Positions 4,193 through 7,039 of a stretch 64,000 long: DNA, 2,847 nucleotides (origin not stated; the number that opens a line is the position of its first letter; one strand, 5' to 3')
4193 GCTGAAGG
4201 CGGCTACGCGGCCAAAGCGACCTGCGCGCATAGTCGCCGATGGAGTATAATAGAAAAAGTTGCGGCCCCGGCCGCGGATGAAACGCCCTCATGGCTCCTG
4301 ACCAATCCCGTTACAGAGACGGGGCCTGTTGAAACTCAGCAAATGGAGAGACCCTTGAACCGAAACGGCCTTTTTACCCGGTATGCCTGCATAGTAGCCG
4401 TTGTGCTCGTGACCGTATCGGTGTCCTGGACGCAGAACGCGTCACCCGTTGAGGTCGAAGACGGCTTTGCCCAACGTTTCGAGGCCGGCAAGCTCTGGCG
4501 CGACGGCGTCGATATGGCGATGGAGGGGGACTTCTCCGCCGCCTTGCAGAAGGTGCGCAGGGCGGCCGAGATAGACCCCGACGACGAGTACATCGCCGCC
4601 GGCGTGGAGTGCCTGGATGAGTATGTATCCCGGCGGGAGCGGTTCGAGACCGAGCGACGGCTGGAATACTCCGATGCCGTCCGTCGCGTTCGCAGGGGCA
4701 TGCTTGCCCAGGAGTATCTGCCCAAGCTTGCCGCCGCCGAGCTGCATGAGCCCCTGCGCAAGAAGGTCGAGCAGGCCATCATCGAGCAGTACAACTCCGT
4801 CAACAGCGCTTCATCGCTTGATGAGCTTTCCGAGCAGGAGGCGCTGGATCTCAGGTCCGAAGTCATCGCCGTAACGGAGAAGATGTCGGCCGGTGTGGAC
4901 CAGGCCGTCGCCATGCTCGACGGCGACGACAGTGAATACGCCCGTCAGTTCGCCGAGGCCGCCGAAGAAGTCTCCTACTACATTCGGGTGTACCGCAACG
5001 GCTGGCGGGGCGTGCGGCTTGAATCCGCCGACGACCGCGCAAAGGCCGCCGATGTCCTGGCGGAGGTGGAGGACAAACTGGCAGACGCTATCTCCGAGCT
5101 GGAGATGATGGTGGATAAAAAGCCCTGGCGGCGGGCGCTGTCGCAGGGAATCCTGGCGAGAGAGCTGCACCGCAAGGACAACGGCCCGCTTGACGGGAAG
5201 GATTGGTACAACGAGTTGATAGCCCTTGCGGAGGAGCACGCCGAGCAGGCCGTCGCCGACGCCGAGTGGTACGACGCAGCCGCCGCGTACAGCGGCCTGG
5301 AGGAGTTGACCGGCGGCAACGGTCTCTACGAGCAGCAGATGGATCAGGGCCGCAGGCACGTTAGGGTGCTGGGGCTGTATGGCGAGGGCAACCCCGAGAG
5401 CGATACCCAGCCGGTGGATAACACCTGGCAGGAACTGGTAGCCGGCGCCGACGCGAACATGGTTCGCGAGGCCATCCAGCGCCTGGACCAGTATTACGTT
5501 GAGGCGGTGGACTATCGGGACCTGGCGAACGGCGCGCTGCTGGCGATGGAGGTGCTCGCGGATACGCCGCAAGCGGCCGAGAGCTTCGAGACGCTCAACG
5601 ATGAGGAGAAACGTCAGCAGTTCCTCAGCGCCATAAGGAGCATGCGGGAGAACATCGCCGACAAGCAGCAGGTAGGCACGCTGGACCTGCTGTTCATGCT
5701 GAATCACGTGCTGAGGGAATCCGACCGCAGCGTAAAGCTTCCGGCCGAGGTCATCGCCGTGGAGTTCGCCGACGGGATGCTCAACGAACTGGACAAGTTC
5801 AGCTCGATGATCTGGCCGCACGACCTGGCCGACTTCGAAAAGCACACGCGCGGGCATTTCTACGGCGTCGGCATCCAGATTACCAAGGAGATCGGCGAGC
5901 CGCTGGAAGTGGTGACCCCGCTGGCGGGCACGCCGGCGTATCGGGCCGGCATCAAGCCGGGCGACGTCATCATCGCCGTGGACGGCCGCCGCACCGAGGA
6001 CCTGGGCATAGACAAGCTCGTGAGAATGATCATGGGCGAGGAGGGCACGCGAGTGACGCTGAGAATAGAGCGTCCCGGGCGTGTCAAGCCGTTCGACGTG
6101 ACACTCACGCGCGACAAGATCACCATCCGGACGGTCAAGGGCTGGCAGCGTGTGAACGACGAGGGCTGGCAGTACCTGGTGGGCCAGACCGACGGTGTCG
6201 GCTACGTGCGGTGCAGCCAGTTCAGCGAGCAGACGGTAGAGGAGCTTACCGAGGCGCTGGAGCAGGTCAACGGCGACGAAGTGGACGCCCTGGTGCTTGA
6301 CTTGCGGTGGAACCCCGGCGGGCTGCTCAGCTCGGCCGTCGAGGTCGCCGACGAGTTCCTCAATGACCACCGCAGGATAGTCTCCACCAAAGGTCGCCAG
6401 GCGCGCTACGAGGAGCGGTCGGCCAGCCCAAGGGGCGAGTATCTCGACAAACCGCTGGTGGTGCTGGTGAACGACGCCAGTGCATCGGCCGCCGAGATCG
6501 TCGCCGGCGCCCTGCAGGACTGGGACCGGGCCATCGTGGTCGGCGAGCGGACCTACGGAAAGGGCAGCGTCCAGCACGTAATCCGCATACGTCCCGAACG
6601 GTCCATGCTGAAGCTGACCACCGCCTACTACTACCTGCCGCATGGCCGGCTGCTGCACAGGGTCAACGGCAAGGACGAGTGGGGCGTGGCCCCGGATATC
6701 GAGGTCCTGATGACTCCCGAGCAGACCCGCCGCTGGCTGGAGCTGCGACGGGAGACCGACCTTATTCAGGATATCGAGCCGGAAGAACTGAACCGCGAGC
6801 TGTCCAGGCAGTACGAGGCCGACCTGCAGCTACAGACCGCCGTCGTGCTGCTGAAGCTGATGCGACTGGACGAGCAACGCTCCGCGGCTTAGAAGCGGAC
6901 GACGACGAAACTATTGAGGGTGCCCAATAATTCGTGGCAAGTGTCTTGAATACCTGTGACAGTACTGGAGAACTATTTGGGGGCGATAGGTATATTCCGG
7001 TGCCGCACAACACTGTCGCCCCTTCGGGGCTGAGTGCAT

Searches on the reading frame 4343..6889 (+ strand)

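Call 18: search_protein_families(library=pfam, proteins=[window:4343-6889:+], max_evalue=0.001)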
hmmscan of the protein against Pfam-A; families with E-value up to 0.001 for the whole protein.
window:4343-6889:+ (849 aa): 4 families
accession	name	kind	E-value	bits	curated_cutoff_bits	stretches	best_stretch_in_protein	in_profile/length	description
PF03572.23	Peptidase_S41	-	7.4e-50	169.2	24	1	619-788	2-165/165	Peptidase family S41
PF17820.7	PDZ_6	-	5.4e-14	52.1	27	1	523-577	2-54/54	PDZ domain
PF00595.29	PDZ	-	2e-09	38.1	23.2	1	508-575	11-80/81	PDZ domain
PF13180.12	PDZ_2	-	9.8e-09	35.8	27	1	510-588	4-80/80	PDZ domain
